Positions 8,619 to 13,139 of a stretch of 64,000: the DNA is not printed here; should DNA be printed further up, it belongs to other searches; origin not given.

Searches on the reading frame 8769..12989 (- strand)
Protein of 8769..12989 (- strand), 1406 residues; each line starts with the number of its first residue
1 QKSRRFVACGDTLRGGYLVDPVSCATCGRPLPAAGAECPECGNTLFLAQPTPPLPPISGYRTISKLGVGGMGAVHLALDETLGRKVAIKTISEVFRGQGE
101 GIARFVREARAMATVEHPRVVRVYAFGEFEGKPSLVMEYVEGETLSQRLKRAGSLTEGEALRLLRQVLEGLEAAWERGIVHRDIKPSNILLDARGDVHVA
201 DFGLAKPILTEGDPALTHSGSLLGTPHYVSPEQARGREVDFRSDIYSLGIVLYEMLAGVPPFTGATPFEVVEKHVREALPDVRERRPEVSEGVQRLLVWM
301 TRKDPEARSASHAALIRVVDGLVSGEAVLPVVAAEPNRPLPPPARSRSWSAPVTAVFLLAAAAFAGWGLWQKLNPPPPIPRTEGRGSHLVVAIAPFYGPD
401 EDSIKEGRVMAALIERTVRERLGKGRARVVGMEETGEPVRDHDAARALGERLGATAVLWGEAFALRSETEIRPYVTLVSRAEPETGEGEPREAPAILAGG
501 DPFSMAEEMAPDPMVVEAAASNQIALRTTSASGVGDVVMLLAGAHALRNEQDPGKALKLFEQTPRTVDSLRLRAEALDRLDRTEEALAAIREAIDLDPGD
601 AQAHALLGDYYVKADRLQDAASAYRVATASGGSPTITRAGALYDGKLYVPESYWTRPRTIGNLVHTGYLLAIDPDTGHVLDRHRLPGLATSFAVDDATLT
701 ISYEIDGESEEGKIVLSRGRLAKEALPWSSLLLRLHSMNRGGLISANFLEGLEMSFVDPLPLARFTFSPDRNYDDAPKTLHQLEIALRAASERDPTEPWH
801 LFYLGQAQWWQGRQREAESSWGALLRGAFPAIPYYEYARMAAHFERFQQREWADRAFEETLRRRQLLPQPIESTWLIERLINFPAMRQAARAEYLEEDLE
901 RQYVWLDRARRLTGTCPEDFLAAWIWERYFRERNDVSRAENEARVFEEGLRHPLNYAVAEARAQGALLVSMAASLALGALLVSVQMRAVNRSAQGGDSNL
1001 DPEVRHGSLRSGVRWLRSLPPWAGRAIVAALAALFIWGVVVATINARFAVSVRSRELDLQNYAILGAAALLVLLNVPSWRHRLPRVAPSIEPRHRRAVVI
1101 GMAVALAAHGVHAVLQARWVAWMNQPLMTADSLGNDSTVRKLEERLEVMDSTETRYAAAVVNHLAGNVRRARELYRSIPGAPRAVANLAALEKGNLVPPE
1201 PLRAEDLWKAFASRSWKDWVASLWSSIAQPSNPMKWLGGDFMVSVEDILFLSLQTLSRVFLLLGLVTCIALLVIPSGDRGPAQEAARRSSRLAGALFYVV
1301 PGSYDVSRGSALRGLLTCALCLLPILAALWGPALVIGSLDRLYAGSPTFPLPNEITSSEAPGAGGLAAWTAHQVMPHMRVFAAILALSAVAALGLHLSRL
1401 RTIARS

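Call 11: search_protein_families(library=pfam, proteins=[window:8769-12989:-], max_evalue=0.01)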
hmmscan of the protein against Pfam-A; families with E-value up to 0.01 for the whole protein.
window:8769-12989:- (1406 aa): 15 families
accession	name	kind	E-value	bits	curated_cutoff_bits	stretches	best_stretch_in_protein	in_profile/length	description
PF00069.31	Pkinase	-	5.6e-55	187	31.7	1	60-314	1-257/263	Protein kinase domain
PF07714.23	PK_Tyr_Ser-Thr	-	2.1e-34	119.4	23.1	1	63-309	4-249/258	Protein tyrosine and serine/threonine kinase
PF13432.12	TPR_16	-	5.4e-07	30.4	32.7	2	573-633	3-64/65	Tetratricopeptide repeat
PF01636.29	APH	-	7.9e-07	29.5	23.2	1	155-206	143-198/239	Phosphotransferase enzyme family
PF13431.12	TPR_17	-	1.1e-06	28.9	24.4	0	591-620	3-32/34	Tetratricopeptide repeat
PF03109.22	ABC1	-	2.1e-06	27.5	22.9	1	103-208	118-217/244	ABC1 atypical kinase-like domain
PF07719.23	TPR_2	-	2.4e-06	27.7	27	1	569-600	3-34/34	Tetratricopeptide repeat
PF13414.12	TPR_11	-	4.2e-05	23.6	26.8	1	582-613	9-40/42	TPR repeat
PF14531.12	Kinase-like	-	0.00035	20.4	25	1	147-272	134-261/289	Kinase-like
PF14559.12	TPR_19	-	0.0011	19.7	25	2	550-608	4-66/68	Tetratricopeptide repeat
PF13428.12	TPR_14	-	0.0018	19.2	23.5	1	568-609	2-43/44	Tetratricopeptide repeat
PF00515.34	TPR_1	-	0.0027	17.9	27.8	0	569-599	3-33/34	Tetratricopeptide repeat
PF13181.12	TPR_8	-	0.0042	17.6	25.7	0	573-599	7-33/34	Tetratricopeptide repeat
PF19974.5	TCAD9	-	0.0076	15.9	40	0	142-209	262-328/429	Ternary complex associated domain 9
PF12895.13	ANAPC3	-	0.0095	16.6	27.2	0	558-624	14-79/82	Anaphase-promoting complex, cyclosome, subunit 3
